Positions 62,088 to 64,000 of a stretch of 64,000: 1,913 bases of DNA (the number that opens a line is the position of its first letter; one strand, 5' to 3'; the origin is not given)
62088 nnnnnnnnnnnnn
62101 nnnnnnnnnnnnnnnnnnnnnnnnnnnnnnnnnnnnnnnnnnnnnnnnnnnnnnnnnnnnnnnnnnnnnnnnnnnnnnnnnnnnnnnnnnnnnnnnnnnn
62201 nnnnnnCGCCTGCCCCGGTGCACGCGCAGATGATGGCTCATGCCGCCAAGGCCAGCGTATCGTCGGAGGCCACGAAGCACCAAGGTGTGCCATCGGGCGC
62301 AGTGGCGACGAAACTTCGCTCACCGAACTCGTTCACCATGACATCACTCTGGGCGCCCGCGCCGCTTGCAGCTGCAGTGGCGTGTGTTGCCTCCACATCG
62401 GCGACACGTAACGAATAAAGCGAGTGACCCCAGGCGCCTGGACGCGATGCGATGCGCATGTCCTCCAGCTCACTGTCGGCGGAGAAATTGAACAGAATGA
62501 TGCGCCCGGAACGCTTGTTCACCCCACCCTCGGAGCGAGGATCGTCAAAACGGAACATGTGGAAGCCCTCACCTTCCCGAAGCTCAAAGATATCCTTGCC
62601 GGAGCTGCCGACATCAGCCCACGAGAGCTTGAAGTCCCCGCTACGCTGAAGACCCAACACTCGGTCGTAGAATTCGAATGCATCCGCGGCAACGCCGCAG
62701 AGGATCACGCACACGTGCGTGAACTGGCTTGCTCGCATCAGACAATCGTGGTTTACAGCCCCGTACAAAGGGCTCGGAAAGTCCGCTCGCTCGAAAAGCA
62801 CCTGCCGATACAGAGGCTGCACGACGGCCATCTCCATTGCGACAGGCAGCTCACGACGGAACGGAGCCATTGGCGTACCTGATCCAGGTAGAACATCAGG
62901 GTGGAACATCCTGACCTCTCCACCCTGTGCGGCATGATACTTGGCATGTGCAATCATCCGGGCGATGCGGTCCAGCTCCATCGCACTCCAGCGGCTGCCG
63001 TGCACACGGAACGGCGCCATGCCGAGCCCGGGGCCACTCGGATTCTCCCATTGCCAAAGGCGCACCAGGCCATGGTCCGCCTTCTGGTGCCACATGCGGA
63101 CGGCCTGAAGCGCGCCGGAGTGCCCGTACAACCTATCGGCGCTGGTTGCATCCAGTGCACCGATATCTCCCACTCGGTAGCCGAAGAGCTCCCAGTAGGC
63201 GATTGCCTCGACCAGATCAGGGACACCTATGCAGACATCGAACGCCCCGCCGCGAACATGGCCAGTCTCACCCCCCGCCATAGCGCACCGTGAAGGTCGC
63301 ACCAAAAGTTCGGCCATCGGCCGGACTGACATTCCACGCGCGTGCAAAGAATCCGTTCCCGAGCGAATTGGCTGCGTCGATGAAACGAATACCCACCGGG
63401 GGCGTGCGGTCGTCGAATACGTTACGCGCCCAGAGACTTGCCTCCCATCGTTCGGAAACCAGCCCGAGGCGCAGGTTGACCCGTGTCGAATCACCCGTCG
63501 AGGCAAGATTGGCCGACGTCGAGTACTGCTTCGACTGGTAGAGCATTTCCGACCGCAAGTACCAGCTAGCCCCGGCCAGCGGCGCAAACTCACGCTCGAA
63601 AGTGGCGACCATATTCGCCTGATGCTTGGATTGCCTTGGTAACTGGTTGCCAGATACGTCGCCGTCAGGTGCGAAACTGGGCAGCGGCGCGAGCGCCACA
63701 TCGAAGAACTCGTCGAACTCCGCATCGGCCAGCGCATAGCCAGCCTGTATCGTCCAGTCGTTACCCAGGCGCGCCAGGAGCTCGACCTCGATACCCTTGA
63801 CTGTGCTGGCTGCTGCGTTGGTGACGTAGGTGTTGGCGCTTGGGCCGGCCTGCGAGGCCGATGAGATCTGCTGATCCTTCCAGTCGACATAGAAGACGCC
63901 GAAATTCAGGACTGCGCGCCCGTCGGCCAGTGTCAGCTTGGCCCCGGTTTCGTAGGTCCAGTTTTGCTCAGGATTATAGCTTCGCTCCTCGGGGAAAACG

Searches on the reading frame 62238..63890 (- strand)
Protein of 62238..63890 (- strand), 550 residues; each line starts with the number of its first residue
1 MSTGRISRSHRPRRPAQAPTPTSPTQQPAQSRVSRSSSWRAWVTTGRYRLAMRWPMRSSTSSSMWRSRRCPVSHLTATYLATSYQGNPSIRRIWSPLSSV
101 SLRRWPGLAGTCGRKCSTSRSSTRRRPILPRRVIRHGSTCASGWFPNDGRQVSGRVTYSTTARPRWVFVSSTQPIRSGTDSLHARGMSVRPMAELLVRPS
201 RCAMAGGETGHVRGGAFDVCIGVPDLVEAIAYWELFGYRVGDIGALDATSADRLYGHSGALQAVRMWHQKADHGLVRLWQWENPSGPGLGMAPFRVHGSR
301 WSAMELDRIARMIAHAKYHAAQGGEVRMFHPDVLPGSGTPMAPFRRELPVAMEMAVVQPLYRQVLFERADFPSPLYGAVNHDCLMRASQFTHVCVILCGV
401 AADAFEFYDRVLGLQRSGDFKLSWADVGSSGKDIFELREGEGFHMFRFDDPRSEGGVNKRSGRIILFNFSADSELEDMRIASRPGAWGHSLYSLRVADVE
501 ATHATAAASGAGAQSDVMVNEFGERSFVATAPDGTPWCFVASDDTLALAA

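Call 42: search_protein_families(library=pfam, proteins=[window:62238-63890:-])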
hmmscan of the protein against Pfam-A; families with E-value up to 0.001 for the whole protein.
window:62238-63890:- (550 aa): 1 family
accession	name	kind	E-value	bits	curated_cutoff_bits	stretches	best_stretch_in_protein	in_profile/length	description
PF00903.31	Glyoxalase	-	7.4e-05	23.6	20.6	1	394-539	5-121/121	Glyoxalase/Bleomycin resistance protein/Dioxygenase superfamily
